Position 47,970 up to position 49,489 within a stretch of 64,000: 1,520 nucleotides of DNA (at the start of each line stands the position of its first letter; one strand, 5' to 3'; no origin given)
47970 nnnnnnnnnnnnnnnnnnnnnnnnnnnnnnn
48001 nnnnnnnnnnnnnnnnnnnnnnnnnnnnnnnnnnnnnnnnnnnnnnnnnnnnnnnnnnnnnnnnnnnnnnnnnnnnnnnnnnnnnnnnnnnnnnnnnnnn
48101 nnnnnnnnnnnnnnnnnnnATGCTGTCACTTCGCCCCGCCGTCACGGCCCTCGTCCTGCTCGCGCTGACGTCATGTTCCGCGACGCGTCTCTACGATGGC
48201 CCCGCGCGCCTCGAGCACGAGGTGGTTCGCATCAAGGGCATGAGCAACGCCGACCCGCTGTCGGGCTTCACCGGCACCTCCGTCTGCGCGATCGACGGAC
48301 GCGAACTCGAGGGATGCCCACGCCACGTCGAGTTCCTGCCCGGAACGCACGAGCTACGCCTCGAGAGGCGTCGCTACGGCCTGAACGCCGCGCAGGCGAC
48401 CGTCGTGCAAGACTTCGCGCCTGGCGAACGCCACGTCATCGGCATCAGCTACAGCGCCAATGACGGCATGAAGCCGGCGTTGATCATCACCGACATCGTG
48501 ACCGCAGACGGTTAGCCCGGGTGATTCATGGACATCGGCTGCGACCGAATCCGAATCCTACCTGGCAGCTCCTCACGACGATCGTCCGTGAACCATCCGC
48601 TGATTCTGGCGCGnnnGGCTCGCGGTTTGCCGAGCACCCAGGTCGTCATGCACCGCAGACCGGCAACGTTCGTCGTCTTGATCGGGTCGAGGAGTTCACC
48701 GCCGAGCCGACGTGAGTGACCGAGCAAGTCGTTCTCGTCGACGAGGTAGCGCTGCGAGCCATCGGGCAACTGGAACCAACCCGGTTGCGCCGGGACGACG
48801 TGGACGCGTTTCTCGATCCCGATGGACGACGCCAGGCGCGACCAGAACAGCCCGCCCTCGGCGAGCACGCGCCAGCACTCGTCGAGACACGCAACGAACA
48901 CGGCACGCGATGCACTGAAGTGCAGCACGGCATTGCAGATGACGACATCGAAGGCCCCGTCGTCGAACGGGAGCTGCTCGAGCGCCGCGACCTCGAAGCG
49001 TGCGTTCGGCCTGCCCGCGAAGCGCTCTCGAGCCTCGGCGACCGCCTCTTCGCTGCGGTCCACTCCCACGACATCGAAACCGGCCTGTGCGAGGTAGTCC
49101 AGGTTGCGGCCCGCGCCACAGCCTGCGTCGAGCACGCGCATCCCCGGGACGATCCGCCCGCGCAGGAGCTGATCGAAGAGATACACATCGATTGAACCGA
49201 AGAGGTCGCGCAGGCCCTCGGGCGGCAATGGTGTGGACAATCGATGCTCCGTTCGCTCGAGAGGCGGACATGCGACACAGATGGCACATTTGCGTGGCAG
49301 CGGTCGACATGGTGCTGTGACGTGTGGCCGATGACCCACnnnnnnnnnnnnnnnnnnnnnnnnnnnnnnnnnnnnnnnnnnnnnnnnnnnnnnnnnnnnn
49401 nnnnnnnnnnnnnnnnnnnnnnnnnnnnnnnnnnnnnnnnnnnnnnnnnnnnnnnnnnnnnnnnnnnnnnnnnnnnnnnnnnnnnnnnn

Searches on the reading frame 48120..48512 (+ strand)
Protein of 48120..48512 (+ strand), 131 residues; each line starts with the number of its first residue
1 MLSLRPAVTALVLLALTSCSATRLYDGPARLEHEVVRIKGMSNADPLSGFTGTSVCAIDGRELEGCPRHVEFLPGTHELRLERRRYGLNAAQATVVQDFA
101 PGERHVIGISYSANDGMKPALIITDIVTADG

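Call 18: search_protein_families(library=pfam, proteins=[window:48120-48512:+], max_evalue=0.01)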
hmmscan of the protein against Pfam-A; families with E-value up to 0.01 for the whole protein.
window:48120-48512:+ (131 aa): 0 families

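Call 19: search_protein_families(library=ncbifam, proteins=[window:48120-48512:+], max_evalue=0.01)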
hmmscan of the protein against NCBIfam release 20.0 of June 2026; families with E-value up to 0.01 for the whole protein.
window:48120-48512:+ (131 aa): 0 families

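Call 43: search_protein_representatives(protein=window:48120-48512:+)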
Query: 131 residues. Proteins with E-value up to 0.001 (for the whole library): 60; up to 1e-10: 23; up to 1e-30: 1. The best 60 are listed.
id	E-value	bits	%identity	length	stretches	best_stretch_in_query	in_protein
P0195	6.3e-32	126.6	51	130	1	7-130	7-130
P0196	6.3e-25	104.0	43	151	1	10-123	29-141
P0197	2.3e-24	102.1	44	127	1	8-122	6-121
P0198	1.3e-18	83.6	44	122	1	4-127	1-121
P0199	2.2e-16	76.4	35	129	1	11-123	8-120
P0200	4.1e-16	75.5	41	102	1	24-120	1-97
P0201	6.4e-16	74.8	35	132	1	9-126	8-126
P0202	7.5e-16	74.6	35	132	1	10-122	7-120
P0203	2.4e-15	73.0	37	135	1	6-113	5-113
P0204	3.6e-15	72.4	37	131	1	14-121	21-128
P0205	1.6e-14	70.3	46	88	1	41-125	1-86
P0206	3.4e-14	69.3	37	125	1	8-112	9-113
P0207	8.0e-14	68.1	39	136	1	9-114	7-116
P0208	1.9e-13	66.9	37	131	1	9-112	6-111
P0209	5.4e-13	65.4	36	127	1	9-117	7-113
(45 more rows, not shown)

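Call 63: list_cluster_members(proteins=[P0001, P0075, window:48120-48512:+])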
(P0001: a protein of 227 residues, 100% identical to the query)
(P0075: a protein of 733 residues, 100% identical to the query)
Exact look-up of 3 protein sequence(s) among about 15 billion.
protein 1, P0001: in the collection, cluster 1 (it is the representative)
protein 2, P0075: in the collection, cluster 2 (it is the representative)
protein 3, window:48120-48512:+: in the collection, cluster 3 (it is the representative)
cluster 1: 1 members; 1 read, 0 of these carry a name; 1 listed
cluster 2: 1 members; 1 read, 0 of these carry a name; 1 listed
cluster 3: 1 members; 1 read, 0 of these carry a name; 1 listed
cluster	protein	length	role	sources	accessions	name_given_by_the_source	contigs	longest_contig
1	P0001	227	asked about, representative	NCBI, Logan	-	-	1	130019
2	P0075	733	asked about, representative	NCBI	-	-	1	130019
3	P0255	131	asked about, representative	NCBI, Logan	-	-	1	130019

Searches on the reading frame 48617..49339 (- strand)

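Call 18: search_protein_families(library=pfam, proteins=[window:48617-49339:-], max_evalue=0.01)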
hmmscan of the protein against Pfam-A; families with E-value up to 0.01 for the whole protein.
window:48617-49339:- (241 aa): 17 families
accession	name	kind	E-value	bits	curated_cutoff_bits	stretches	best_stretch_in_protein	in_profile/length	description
PF08241.18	Methyltransf_11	-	1.3e-24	87.1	21.2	1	70-166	1-94/95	Methyltransferase domain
PF13649.12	Methyltransf_25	-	1.9e-24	86.6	27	1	69-163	1-97/97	Methyltransferase domain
PF13847.12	Methyltransf_31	-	6.4e-20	71.8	27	1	65-169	3-111/145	Methyltransferase domain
PF08242.18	Methyltransf_12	-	3.9e-18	66.4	30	1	70-165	1-98/98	Methyltransferase domain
PF13489.12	Methyltransf_23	-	4.4e-14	53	27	1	61-140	18-92/164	Methyltransferase domain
PF03848.20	TehB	-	9.7e-08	32.1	20.4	1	63-146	28-112/193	Tellurite resistance protein TehB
PF07021.18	MetW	-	8.1e-07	29.3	21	1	62-140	10-86/193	Methionine biosynthesis protein MetW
PF02353.26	CMAS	-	1.5e-06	28.1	27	1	62-166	59-163/273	Mycolic acid cyclopropane synthetase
PF05724.17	TPMT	-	1.7e-06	28.3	26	1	62-113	34-85/218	Thiopurine S-methyltransferase (TPMT)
PF01209.24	Ubie_methyltran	-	3.5e-06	27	20.1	1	65-166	47-150/233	ubiE/COQ5 methyltransferase family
PF03291.22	mRNA_G-N7_MeTrfase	-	5.7e-06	26.1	26.6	1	65-180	61-193/315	mRNA (guanine-N(7))-methyltransferase domain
PF05175.20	MTS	-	3.9e-05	23.8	23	1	67-167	33-138/170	Methyltransferase small domain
PF06325.19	PrmA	-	0.00054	20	22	1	61-164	157-255/296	Ribosomal protein L11 methyltransferase (PrmA)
PF01135.25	PCMT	-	0.00055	20.2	20.3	1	57-107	67-118/210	Protein-L-isoaspartate(D-aspartate) O-methyltransferase (PCMT)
PF08003.17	Methyltransf_9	-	0.001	18.6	23.8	1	66-144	116-197/315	Protein of unknown function (DUF1698)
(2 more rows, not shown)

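Call 19: search_protein_families(library=ncbifam, proteins=[window:48617-49339:-], max_evalue=0.01)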
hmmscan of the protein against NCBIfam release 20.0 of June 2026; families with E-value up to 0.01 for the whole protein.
window:48617-49339:- (241 aa): 46 families (the best 25 are shown)
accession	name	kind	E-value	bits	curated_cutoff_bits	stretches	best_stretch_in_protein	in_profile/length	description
NF045667.1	MTase_DVU1556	equivalog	9.2e-22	77.5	155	1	62-165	19-117/213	DVU_1556 family methyltransferase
NF047649.1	MTase_UXPK_star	exception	1.2e-16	60.6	460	1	61-165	73-179/283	methyltransferase/UXPK-star double selenoprotein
TIGR02021.1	BchM-ChlM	equivalog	2.5e-14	53.2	158.9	1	61-144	51-134/218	magnesium protoporphyrin IX methyltransferase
NF043040.1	corrin_prot_MT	hypoth_equivalog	1e-13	51.2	180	1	62-165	37-145/216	corrinoid protein-associated methyltransferase CpaM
TIGR01983.1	UbiG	equivalog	7.2e-13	48.4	102.95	1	64-166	48-151/228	bifunctional 2-polyprenyl-6-hydroxyphenol methylase/3-demethylubiquinol 3-O-methyltransferase UbiG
NF041537.1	ArsM_AhpD_UU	exception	1.1e-12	47.4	510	1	60-165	71-178/345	arsenite methyltransferase/AhpD domain selenoprotein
NF008823.0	PRK11873.1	subfamily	1.9e-12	47.2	263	1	63-165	75-179/272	arsenite methyltransferase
NF045649.1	2X_seleno_MduS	exception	1.1e-11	44.3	380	1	68-165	44-145/338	methyltransferase domain-containing selenoprotein MduS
NF041536.1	ArsM_DUF2284_UU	exception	5.2e-11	41.5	575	1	61-166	72-179/459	arsenite methyltransferase/DUF2284 domain selenoprotein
NF040539.1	AST_met_ArsM_2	exception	5.5e-11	42.8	240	1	67-165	58-161/262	putative arsinothricin biosynthesis methyltransferase ArsM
NF008405.0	PRK11207.1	equivalog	5e-10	39.2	218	1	63-147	28-113/198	tellurite resistance methyltransferase TehB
NF004851.0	PRK06202.1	equivalog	6.5e-10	38.8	243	1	64-144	59-144/237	hypothetical protein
NF008992.0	PRK12335.1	equivalog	1.6e-09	37.3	303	1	65-145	122-202/289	SAM-dependent methyltransferase TehB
TIGR01934.1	MenG_MenH_UbiE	subfamily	3.7e-09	36.2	158.35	1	65-165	39-139/223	ubiquinone/menaquinone biosynthesis methyltransferase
TIGR00477.1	tehB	equivalog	3.9e-09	36.2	219.5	1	62-145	70-153/238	tellurite resistance methyltransferase TehB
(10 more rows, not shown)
